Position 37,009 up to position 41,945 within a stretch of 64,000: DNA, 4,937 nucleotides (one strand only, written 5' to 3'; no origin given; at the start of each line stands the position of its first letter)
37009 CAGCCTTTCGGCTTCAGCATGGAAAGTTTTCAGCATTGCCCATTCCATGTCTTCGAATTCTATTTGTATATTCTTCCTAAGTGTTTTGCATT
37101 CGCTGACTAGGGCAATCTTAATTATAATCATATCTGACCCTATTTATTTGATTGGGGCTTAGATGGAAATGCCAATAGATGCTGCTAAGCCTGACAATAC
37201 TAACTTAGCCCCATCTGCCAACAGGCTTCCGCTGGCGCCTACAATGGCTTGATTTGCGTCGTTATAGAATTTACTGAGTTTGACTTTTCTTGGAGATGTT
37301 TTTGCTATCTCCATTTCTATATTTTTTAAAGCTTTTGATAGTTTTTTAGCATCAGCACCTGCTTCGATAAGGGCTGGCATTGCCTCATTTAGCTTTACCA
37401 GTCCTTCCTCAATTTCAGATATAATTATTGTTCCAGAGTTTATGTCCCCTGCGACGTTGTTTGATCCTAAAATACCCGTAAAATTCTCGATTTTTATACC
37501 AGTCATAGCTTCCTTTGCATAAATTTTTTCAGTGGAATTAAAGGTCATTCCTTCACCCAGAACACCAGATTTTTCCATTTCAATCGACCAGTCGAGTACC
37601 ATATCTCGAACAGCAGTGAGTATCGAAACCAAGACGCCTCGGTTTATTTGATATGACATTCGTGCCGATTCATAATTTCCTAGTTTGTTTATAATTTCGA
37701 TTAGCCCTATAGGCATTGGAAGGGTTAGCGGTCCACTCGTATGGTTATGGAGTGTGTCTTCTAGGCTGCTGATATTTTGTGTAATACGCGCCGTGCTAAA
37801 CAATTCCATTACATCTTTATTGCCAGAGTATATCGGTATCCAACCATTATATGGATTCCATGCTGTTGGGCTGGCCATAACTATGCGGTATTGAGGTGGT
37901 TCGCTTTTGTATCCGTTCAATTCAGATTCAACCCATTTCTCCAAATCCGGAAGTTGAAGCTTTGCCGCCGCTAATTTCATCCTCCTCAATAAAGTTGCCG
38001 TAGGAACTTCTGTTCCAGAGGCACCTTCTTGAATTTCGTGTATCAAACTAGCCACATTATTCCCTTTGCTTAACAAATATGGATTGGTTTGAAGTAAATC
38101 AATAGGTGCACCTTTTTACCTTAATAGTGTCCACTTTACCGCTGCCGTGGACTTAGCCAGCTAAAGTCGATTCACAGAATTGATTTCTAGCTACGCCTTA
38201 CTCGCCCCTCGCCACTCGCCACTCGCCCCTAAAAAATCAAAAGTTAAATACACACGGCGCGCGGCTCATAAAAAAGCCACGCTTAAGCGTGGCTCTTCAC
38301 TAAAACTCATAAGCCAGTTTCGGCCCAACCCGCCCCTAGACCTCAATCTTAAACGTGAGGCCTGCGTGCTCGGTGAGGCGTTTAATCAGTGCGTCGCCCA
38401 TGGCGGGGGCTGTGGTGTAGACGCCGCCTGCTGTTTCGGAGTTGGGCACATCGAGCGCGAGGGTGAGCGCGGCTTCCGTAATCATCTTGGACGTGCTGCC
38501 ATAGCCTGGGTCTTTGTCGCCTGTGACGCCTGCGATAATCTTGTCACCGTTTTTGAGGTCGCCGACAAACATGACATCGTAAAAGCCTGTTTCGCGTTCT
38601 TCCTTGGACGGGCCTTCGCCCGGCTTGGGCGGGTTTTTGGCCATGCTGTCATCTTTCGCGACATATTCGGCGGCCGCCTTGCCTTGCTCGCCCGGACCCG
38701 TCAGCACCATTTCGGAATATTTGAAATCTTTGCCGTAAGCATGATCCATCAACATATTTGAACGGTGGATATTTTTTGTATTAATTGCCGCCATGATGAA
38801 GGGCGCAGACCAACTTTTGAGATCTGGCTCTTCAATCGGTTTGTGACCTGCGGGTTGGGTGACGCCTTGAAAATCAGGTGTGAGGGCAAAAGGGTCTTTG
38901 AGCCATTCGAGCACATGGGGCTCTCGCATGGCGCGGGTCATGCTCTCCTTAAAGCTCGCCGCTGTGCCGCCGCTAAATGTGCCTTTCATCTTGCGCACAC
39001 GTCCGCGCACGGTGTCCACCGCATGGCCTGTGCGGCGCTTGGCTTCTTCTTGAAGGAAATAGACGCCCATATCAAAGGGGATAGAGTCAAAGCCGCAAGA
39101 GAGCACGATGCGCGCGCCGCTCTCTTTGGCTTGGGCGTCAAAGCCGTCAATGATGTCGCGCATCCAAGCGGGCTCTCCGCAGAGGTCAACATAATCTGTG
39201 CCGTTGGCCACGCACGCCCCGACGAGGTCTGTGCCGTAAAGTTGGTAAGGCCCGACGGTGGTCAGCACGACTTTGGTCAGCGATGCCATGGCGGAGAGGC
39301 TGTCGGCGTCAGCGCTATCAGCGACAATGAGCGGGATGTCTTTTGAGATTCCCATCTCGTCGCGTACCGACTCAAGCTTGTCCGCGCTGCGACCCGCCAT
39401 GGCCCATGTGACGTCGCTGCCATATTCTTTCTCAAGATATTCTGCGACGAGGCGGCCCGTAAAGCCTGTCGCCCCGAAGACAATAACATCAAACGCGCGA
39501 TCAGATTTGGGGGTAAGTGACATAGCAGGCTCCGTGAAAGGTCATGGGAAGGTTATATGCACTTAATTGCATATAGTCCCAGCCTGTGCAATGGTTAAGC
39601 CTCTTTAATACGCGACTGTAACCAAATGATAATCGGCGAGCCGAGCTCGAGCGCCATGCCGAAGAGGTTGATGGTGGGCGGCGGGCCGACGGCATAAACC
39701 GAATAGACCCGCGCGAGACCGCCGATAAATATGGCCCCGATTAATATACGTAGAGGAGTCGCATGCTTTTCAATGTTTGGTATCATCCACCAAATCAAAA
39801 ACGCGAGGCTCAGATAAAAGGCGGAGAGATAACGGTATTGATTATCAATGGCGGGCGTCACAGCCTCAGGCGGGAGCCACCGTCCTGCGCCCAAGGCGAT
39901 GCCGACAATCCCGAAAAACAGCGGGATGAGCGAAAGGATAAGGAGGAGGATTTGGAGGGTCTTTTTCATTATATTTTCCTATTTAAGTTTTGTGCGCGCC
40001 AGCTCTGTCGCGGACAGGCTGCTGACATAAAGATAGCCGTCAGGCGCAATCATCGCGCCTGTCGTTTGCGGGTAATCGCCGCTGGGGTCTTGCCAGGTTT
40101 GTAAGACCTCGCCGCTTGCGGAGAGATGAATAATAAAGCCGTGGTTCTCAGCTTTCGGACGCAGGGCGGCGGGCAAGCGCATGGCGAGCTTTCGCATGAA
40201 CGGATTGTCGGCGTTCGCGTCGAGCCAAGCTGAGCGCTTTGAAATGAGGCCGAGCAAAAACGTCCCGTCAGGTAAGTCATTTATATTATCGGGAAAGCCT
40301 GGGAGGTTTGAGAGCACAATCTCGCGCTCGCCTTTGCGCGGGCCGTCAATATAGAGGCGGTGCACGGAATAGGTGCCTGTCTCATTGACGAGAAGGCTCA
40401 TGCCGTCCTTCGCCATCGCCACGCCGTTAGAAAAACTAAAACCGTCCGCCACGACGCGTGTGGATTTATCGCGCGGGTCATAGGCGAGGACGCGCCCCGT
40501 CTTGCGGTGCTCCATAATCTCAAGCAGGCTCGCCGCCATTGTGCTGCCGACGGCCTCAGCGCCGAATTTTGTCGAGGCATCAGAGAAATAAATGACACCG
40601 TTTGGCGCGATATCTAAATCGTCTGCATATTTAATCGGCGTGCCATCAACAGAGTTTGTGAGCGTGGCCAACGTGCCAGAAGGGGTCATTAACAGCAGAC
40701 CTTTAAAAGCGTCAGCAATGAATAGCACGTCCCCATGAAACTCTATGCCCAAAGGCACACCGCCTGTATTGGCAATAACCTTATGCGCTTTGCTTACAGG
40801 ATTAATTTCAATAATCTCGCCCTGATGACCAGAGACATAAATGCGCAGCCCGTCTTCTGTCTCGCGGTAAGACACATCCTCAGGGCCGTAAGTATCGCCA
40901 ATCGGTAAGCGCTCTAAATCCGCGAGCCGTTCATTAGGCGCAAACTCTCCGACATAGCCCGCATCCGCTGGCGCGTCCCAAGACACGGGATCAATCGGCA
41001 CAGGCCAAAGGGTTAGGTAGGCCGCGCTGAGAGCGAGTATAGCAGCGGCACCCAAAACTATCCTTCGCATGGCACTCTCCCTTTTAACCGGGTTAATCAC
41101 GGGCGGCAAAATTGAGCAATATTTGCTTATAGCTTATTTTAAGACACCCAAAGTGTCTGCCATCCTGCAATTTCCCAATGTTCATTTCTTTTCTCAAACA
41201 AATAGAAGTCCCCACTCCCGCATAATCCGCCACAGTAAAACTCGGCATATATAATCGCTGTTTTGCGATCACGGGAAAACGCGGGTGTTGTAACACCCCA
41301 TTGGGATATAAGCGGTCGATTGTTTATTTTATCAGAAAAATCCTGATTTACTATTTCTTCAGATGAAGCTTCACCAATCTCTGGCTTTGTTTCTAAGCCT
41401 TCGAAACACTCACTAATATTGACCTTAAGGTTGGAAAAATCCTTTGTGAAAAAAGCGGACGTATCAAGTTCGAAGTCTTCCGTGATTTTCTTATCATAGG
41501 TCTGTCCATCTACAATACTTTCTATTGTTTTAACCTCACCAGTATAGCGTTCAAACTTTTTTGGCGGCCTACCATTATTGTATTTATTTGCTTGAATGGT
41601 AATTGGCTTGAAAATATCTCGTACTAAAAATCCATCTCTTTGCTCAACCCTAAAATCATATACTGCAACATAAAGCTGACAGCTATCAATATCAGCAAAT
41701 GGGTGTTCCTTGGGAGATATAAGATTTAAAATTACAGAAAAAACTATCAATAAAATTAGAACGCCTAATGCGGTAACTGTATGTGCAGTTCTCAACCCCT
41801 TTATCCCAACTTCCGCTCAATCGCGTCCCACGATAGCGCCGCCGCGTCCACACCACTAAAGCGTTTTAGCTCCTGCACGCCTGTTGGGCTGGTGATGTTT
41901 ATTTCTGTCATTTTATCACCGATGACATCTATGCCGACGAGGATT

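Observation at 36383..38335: AT-rich two-gene island: an AbiTii-like protein plus an unrecognisable 223-aa partner, a candidate uncharacterised anti-phage (abortive-infection) module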

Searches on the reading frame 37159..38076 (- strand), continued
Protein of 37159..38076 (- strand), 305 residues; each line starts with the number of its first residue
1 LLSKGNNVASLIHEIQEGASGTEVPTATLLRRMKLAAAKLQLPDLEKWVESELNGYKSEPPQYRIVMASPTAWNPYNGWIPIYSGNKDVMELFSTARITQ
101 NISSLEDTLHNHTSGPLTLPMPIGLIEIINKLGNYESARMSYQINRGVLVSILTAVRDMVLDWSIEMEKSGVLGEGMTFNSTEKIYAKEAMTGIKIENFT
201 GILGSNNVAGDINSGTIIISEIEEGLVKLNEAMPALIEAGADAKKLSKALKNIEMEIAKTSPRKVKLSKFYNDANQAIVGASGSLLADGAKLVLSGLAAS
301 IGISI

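Call 69: get_annotated_region(hit=H2, flank=4000)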
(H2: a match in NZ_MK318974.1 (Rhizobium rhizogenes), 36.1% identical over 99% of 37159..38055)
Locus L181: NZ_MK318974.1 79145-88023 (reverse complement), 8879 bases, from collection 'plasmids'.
description: Rhizobium rhizogenes strain Colt5.8 plasmid pColt5.8d, complete sequence
organism: Rhizobium rhizogenes (NCBI taxid 359)
taxonomy: Bacteria; Pseudomonadota; Alphaproteobacteria; Hyphomicrobiales; Rhizobiaceae; Rhizobium; Rhizobium rhizogenes
host: -; source: -; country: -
typing (MOB-suite, as given by PLSDB): non-mobilizable; mating-pair formation MPF_T
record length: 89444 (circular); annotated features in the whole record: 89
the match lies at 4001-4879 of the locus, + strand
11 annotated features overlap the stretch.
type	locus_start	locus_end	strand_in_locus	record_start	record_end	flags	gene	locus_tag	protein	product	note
CDS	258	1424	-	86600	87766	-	-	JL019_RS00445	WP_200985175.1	tyrosine-type recombinase/integrase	GO:0015074 - DNA integration [Evidence IEA]; GO:0006310 - DNA recombination [Evidence IEA]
CDS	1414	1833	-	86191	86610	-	-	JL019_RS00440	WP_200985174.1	type II toxin-antitoxin system VapC family toxin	-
CDS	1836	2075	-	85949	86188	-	-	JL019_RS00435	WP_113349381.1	type II toxin-antitoxin system prevent-host-death family antitoxin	GO:0008219 - cell death [Evidence IEA]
CDS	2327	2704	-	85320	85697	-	-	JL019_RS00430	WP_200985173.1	hypothetical protein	-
CDS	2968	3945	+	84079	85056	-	-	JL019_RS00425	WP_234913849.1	Abi family protein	-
CDS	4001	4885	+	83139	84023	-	-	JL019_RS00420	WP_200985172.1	hypothetical protein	-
CDS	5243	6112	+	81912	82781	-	-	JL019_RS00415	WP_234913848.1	AAA family ATPase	-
CDS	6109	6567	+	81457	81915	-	-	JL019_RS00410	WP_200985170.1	hypothetical protein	-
CDS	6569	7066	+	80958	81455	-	-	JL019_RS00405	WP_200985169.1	hypothetical protein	-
CDS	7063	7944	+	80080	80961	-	-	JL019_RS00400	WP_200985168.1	CBASS oligonucleotide cyclase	-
CDS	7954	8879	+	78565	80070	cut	-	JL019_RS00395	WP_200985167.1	SAVED domain-containing protein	-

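Call 77: predict_structure(alignment_id=A5)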
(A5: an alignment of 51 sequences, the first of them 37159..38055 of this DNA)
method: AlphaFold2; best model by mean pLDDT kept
length: 298 residues; sequences in the alignment: 51
mean_pLDDT: 76.6   pTM: 0.58
mean pLDDT of the five models: 76.6, 76.3, 74.2, 73.3, 73.3
residues with pLDDT >= 90: 44; 70-90: 185; 50-70: 48; < 50: 21
segments of 3 or more residues with pLDDT < 50: 190-210
pLDDT, mean of each block of 10 residues (from residue 1): 80 86 90 81 91 88 90 88 88 91 82 87 84 88 89 87 78 76 61 30 29 64 73 76 78 69 77 66 67 59
secondary structure, 60 per line:
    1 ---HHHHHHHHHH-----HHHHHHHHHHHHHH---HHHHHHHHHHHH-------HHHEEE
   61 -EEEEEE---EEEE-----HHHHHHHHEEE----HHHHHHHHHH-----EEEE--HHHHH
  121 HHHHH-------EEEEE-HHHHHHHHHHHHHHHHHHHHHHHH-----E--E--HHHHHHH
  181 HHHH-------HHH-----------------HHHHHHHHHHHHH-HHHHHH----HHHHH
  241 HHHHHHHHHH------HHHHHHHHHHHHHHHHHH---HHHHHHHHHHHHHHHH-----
elements in order: H4-13 H19-32 H36-47 E58-60 E62-67 E71-74 H80-87 E88-90 H95-104 E110-113 H116-125 E133-137 H139-162 H174-184 H212-224 H226-231 H236-250 H257-274 H278-293

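Call 83: fold_search(model_id=the predicted structure, library=pdb)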
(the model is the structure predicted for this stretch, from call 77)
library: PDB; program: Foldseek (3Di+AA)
matches with E <= 10: 80; with E <= 0.001: 0
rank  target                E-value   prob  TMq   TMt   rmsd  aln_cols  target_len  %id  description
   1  3cra_A                4.7e-01  0.09  0.12  0.14  17.4       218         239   11  Crystal Structure of Escherichia coli MazG, the Regulator of Nutritional Stress Response (released 2008-04-22)
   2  5e4v                  6.3e-01  0.07  0.16  0.13  24.2       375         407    8  Crystal structure of measles N0-P complex (released 2016-01-27)
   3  9q92_D                1.1e+00  0.03  0.09  0.03  18.5       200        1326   12  CryoEM structure of bacterial transcription intermediate complex mediated by activator PspF containing nifH promoter D (released 2025-07-16)
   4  1q9c_H                1.4e+00  0.16  0.14  0.23  10.7       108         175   13  Crystal Structure of the Histone domain of Son of Sevenless (released 2003-12-09)
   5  5a1v_K                1.5e+00  0.04  0.13  0.05  20.9       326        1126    8  The structure of the COPI coat linkage I (released 2015-07-08)
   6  3crc_B                1.6e+00  0.06  0.11  0.14  18.6       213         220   13  Crystal Structure of Escherichia coli MazG, the Regulator of Nutritional Stress Response (released 2008-04-22)
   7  7waz_A                2.1e+00  0.06  0.23  0.10  21.3       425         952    9  PlmCasX-sgRNAv1-dsDNA ternary complex at ts loading state (released 2022-03-16)
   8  7lhq_MODEL_1_A        2.2e+00  0.15  0.13  0.38  12.1        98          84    8  Solution structure of SARS-CoV-2 nonstructural protein 7 at pH 7.0 (released 2022-02-09)
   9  9unw_G                2.5e+00  0.06  0.15  0.18  19.9       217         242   12  mouse PDCD5-TRiC complex (released 2026-03-25)
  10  5ofn_B                2.9e+00  0.05  0.17  0.21  13.8       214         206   11  Crystal structure of the heterotrimeric PriSLX primase from S. solfataricus. (released 2017-11-29)
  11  9ljj_A                2.9e+00  0.01  0.11  0.12  22.4       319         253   12  cryo-EM structure of a nanobody bound heliorhodopsin (released 2025-02-12)
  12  7duw_A                3.0e+00  0.03  0.16  0.08  22.4       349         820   10  Cryo-EM structure of the multiple peptide resistance factor (MprF) loaded with two lysyl-phosphatidylglycerol molecule (released 2021-04-21)
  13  8p4k_A                3.0e+00  0.02  0.13  0.08  28.8       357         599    8  Vaccinia Virus palisade layer A10 trimer (released 2024-01-17)
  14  6z3m_I                3.2e+00  0.30  0.16  0.47   3.7        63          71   14  Repulsive Guidance Molecule B (RGMB) in complex with Growth Differentiation Factor 5 (GDF5) and Neogenin 1 (NEO1). (released 2020-07-01)
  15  5efq_B                3.7e+00  0.04  0.12  0.14  13.6       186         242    7  Crystal structure of human Cdk13/Cyclin K in complex with ADP-aluminum fluoride (released 2015-12-30)
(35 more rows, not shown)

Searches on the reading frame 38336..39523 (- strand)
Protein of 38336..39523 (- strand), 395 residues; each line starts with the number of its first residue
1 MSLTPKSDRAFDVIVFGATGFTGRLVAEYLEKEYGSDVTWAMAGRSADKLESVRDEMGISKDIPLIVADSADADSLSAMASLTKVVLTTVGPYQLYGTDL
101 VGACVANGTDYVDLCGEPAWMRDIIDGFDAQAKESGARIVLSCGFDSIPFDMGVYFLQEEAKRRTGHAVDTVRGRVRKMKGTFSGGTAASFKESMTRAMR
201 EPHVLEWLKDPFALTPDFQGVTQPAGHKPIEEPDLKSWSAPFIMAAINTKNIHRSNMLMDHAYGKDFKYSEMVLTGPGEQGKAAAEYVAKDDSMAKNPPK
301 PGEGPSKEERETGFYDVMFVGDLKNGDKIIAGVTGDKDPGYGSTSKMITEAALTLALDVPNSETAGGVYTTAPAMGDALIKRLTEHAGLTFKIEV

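Call 3: search_protein_families(library=pfam, proteins=[window:38336-39523:-], max_evalue=1)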
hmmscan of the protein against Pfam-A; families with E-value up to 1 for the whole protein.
window:38336-39523:- (395 aa): 4 families
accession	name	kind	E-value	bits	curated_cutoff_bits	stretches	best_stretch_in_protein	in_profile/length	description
PF03435.24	Sacchrp_dh_NADP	-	5.9e-11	43.2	25.1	1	13-139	1-128/129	Saccharopine dehydrogenase NADP binding domain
PF13460.12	NAD_binding_10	-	0.0012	19.2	27.2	1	17-92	1-70/184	NAD(P)H-binding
PF01370.27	Epimerase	-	0.029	14.2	20.9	1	13-78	1-58/240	NAD dependent epimerase/dehydratase family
PF05368.20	NmrA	-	0.12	12.3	27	1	13-108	5-98/298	NmrA-like family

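Call 26: find_encoding_contigs(protein=window:38336-39523:-, flank=8000, max_places=6)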
Protein window:38336-39523:- (395 aa): 17 contigs read that carry it; 6 places shown.
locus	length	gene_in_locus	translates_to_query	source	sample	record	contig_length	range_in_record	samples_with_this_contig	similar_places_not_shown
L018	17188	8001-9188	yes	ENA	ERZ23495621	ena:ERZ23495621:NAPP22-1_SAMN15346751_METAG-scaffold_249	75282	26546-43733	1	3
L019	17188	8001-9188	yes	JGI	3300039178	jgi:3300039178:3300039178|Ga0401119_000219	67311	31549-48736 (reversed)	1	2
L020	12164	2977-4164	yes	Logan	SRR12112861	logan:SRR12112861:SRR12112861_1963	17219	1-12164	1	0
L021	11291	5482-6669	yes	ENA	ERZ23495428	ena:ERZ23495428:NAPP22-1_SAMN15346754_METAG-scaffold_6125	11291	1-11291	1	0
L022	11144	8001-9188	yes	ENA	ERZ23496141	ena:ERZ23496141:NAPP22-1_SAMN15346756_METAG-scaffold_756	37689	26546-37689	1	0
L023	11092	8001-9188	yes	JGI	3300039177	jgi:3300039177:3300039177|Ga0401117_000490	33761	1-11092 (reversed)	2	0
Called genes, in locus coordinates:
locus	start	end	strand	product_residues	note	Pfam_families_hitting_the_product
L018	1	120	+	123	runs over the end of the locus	PF08378:NERD (faint), PF02021:UPF0102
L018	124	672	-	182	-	-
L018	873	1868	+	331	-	PF04972:BON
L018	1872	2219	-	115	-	PF03960:ArsC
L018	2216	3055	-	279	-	PF12146:Hydrolase_4, PF00561:Abhydrolase_1, PF12697:Abhydrolase_6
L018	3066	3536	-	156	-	PF01906:YbjQ_1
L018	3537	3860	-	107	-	PF01906:YbjQ_1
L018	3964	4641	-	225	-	PF02469:Fasciclin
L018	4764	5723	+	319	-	PF02951:GSH-S_N, PF02955:GSH-S_ATP, PF08443:RimK, PF14398:ATPgrasp_YheCD (weak)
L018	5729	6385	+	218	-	-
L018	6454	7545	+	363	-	PF20067:SSL_N, PF08450:SGL, PF03088:Str_synth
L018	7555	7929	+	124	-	PF14248:DUF4345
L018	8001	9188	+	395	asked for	PF03435:Sacchrp_dh_NADP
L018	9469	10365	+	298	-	PF18864:AbiTii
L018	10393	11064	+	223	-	-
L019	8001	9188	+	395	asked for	PF03435:Sacchrp_dh_NADP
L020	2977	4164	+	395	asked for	PF03435:Sacchrp_dh_NADP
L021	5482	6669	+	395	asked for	PF03435:Sacchrp_dh_NADP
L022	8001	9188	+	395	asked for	PF03435:Sacchrp_dh_NADP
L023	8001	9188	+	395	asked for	PF03435:Sacchrp_dh_NADP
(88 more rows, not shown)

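Call 28: find_related_loci(query=window:38336-39523:-, collection=genome_contigs, flank=8000)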
Query window:38336-39523:- (395 aa) in genome_contigs; peptide patterns used: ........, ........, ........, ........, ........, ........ (x = any residue, [..] = any of these).
598 stretches matched a pattern (row limit reached: there are more); 561 encode a relative of the query (tblastn E <= 1e-3); the best 80 are kept; 80 distinct loci.
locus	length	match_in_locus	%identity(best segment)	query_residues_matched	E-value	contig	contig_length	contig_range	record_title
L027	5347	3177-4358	88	1-394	0e+0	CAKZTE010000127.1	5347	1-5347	MAG: uncultured Caulobacterales bacterium isolate L4_Bin_Bin_142_1 genome assembly, contig: c_000000489193, whole genome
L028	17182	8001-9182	84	1-394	0e+0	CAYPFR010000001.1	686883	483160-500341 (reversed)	MAG TPA_asm: uncultured Caulobacterales bacterium isolate SRP268394_co1_140 genome assembly, contig: NODE_1_length_68688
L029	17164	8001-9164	75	7-394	0e+0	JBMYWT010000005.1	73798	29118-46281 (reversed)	MAG: Maricaulaceae bacterium isolate ME_XS_2210_bin_39 ME_XS_2210_bin_39_4, whole genome shotgun sequence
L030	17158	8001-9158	76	9-394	0e+0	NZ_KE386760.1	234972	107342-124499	Hellea balneolensis DSM 19091 F569DRAFT_scaffold00004.4, whole genome shotgun sequence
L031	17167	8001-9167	73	7-394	0e+0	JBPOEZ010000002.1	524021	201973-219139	MAG: Alphaproteobacteria bacterium isolate MAG_57 MAG_57_2, whole genome shotgun sequence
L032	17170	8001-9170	75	9-394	0e+0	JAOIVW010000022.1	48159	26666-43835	Hellea sp. isolate AM-377-K14 AM-377-K14_NODE_22, whole genome shotgun sequence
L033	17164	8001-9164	73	7-394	0e+0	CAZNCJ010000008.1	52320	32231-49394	MAG TPA_asm: uncultured Caulobacterales bacterium isolate binchicken_co385_25 genome assembly, contig: NODE_283_length_5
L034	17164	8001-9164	70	7-394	0e+0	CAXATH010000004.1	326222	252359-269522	MAG TPA_asm: uncultured Hyphomonadaceae bacterium isolate ERR2752158_binner123_Refined_51 genome assembly, contig: ERZ27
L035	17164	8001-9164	70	7-394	0e+0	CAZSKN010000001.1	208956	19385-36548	MAG TPA_asm: uncultured Caulobacterales bacterium isolate SRP065251_co1_46 genome assembly, contig: NODE_11_length_20895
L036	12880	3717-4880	72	7-394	0e+0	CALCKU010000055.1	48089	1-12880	MAG: uncultured Caulobacterales bacterium isolate R3_Bin_Bin_222_1 genome assembly, contig: c_000002652652, whole genome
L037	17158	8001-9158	72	11-395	0e+0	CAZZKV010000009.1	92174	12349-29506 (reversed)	MAG TPA_asm: uncultured Caulobacterales bacterium isolate binchicken_co385_1 genome assembly, contig: NODE_68_length_921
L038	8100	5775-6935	72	9-394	0e+0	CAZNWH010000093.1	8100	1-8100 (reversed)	MAG TPA_asm: uncultured Hellea sp. isolate binchicken_co385_53 genome assembly, contig: NODE_7391_length_8100_cov_57.398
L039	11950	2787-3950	70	7-394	0e+0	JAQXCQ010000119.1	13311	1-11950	MAG: Maricaulis sp. isolate cluster4_bin.48 k119_892899, whole genome shotgun sequence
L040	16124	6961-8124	68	7-394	0e+0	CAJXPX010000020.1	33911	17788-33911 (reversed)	MAG TPA_asm: uncultured Hyphomonadaceae bacterium isolate SRR3933284_bin.1_MetaBAT_v2.12.1_MAG genome assembly, contig:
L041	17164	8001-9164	68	7-394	0e+0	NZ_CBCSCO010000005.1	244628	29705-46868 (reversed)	Litorimonas haliclonae strain CIP111178T isolate CIP111178T NODE_0005, whole genome shotgun sequence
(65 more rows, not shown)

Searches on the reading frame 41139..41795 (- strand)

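Call 3: search_protein_families(library=pfam, proteins=[window:41139-41795:-], max_evalue=1)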
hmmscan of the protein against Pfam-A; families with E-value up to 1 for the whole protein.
window:41139-41795:- (218 aa): 2 families
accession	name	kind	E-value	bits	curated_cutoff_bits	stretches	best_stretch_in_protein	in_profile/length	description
PF20622.4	Big_15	-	0.14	12.5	27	1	66-118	2-51/82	Bacterial Ig domain (Big_16)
PF12911.12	OppC_N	-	0.18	12.1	23.9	1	7-30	17-40/53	N-terminal TM domain of oligopeptide transport permease C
